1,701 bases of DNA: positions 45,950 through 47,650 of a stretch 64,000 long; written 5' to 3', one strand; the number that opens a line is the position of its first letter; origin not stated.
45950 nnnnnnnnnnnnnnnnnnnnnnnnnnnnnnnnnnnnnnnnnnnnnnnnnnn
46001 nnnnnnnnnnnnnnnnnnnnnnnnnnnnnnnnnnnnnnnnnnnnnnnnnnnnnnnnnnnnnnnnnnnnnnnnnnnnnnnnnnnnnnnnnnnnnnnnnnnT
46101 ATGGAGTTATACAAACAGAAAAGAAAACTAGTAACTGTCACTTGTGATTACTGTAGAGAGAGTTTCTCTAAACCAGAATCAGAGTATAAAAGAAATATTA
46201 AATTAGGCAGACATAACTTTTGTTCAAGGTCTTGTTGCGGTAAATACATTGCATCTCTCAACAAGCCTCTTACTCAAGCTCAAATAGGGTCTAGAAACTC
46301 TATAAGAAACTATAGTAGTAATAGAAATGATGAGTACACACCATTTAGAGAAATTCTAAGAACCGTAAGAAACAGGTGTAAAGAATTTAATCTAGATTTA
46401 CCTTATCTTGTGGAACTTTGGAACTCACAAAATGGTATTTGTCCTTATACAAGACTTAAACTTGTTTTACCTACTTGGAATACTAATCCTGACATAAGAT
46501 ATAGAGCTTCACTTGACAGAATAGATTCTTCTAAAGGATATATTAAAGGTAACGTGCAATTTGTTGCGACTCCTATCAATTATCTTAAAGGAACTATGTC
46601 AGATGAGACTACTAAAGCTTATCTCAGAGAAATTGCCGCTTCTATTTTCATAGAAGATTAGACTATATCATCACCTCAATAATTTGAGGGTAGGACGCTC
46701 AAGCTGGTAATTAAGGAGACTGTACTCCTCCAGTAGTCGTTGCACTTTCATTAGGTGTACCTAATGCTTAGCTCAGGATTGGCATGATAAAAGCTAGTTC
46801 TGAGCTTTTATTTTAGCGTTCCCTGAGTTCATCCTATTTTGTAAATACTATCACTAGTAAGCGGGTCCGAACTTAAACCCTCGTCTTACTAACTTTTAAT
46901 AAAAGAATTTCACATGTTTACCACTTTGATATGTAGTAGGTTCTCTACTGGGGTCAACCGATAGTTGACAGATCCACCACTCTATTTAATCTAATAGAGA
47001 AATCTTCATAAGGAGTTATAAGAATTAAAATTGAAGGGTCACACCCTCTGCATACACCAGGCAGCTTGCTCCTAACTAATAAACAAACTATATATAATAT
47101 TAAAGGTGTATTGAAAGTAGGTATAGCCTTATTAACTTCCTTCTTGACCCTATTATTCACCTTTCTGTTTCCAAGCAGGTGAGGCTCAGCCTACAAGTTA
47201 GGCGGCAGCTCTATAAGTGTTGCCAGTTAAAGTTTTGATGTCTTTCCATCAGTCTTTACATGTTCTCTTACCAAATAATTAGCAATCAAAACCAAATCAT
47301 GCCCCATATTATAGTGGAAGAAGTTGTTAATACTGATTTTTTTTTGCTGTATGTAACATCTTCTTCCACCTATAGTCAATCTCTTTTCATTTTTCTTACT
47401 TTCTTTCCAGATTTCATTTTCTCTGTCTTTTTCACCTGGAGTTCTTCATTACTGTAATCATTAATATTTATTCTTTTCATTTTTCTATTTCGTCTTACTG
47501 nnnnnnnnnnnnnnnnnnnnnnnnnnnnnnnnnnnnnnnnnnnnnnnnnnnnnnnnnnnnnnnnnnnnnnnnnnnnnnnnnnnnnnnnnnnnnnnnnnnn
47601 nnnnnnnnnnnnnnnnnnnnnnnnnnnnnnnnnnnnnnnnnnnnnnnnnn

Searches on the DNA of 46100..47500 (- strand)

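Call 52: search_dna_similar(query=window:46100-47500:-, collection=phages, mode=near, max_rows=8)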
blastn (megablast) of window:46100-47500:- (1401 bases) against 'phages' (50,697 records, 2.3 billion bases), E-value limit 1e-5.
Records with a match: 3; places in all: 3; records where one place covers at least 80% of the query: 2.
Best place of each record, by identity: 95-99% 2; 80-90% 1.
By first word of the organism name: uncultured 2; Kehishuvirus 1.
By host as written in the record: - 2; Bacteroides cellulosilyticus 1.
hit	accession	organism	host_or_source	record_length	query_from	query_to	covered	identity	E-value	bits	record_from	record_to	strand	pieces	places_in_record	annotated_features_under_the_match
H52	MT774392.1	uncultured phage cr128_1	human feces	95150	1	1401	100%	98.8%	0e+0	2492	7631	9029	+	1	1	hypothetical protein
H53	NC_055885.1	uncultured phage cr128_1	human feces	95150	1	1401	100%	98.8%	0e+0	2492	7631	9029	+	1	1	endonuclease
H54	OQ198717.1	Kehishuvirus sp. 'tikkala'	Bacteroides cellulosilyticus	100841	196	343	11%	85.9%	3e-35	156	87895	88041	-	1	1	hypothetical protein (x2)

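Call 63: get_annotated_region(hit=H52, flank=1500)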
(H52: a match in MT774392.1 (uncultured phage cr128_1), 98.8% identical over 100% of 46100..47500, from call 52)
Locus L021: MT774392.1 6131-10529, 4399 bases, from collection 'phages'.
description: Uncultured phage cr128_1, complete genome.
organism: uncultured phage cr128_1 (NCBI taxid 2772076)
taxonomy: Viruses; Duplodnaviria; Heunggongvirae; Uroviricota; Caudoviricetes; Crassvirales; Steigviridae; Asinivirinae; Mahlunavirus; Mahlunavirus rarus
host: -; source: human feces; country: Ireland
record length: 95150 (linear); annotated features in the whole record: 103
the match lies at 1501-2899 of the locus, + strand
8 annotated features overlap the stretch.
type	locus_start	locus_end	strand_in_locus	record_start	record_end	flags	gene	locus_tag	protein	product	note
CDS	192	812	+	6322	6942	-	-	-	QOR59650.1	hypothetical protein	gp_25373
tRNA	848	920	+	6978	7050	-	-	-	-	tRNA-Arg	-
tRNA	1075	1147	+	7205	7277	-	-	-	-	tRNA-Arg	-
CDS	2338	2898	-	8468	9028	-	-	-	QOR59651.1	hypothetical protein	gp_25376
CDS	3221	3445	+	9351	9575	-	-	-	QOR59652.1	hypothetical protein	gp_25377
CDS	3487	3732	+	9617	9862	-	-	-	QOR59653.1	hypothetical protein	gp_25378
CDS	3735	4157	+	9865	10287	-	-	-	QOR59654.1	hypothetical protein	gp_25379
CDS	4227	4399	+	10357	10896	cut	-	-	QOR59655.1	hypothetical protein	gp_25380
